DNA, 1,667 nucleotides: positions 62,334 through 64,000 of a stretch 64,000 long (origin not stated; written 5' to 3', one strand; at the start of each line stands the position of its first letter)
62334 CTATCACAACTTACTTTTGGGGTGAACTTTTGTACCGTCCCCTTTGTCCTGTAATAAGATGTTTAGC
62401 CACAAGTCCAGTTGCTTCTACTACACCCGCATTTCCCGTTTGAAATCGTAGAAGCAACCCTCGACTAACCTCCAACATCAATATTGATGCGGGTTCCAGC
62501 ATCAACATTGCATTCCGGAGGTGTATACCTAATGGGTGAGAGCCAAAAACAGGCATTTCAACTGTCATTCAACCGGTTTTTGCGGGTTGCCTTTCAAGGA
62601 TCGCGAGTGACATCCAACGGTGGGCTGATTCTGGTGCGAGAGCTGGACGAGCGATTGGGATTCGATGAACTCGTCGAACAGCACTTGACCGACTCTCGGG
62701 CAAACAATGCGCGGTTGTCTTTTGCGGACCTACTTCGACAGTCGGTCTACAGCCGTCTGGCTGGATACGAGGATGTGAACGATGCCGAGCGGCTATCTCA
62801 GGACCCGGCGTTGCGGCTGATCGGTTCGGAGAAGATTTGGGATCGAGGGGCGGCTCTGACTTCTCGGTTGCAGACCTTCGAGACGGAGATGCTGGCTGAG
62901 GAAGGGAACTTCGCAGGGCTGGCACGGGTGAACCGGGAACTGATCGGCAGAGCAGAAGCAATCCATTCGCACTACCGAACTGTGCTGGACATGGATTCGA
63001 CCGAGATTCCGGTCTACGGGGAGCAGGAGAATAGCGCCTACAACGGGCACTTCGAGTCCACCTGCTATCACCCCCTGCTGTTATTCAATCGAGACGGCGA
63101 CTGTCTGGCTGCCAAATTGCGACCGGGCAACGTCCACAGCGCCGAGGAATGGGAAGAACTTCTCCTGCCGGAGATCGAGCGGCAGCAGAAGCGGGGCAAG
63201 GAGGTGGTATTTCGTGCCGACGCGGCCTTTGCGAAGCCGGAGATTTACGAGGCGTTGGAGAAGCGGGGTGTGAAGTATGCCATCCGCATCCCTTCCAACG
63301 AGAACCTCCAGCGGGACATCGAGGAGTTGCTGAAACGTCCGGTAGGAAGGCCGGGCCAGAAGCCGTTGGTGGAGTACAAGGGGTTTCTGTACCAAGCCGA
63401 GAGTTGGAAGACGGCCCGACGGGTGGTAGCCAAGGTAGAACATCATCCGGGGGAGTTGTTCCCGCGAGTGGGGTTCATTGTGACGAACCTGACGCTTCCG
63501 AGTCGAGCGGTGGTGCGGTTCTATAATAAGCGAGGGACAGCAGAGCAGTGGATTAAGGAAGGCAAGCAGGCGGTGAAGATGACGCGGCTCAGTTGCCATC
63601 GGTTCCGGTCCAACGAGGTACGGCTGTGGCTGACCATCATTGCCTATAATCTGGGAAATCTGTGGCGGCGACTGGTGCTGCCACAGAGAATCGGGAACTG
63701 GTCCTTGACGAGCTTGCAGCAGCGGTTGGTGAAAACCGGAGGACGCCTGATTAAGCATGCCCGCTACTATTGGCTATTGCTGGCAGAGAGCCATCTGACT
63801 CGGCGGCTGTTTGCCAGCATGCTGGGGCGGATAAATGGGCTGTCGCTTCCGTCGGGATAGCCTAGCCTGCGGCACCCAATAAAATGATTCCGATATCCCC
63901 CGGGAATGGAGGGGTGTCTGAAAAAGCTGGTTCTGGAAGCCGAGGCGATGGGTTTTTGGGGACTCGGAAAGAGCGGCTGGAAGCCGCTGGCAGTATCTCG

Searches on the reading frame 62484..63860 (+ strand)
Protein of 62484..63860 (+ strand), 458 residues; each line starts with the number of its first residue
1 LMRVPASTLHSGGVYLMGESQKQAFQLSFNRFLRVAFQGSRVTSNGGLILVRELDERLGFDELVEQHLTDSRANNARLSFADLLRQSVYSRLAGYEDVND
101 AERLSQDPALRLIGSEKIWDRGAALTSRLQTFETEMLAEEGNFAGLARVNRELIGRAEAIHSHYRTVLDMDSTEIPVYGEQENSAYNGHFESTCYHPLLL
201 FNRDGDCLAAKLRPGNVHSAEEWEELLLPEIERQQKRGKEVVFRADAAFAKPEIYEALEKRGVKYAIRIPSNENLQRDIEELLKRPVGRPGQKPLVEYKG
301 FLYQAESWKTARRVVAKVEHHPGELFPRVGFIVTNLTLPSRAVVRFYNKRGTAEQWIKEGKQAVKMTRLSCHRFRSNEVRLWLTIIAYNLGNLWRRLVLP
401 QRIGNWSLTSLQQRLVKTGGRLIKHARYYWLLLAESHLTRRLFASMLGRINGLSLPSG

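Call 7: search_protein_families(library=pfam, proteins=[window:62484-63860:+])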
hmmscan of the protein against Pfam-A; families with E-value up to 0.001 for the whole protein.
window:62484-63860:+ (458 aa): 3 families
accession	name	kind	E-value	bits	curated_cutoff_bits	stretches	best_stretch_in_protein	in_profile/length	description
PF13701.12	DDE_Tnp_1_4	-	2.7e-118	395.4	34.7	1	26-453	2-433/435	Transposase DDE domain group 1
PF01609.27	DDE_Tnp_1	-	1.3e-27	97.3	23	1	166-390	5-200/200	Transposase DDE domain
PF13546.12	DDE_5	-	1.6e-06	28.3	27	1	220-312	157-252/272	DDE superfamily endonuclease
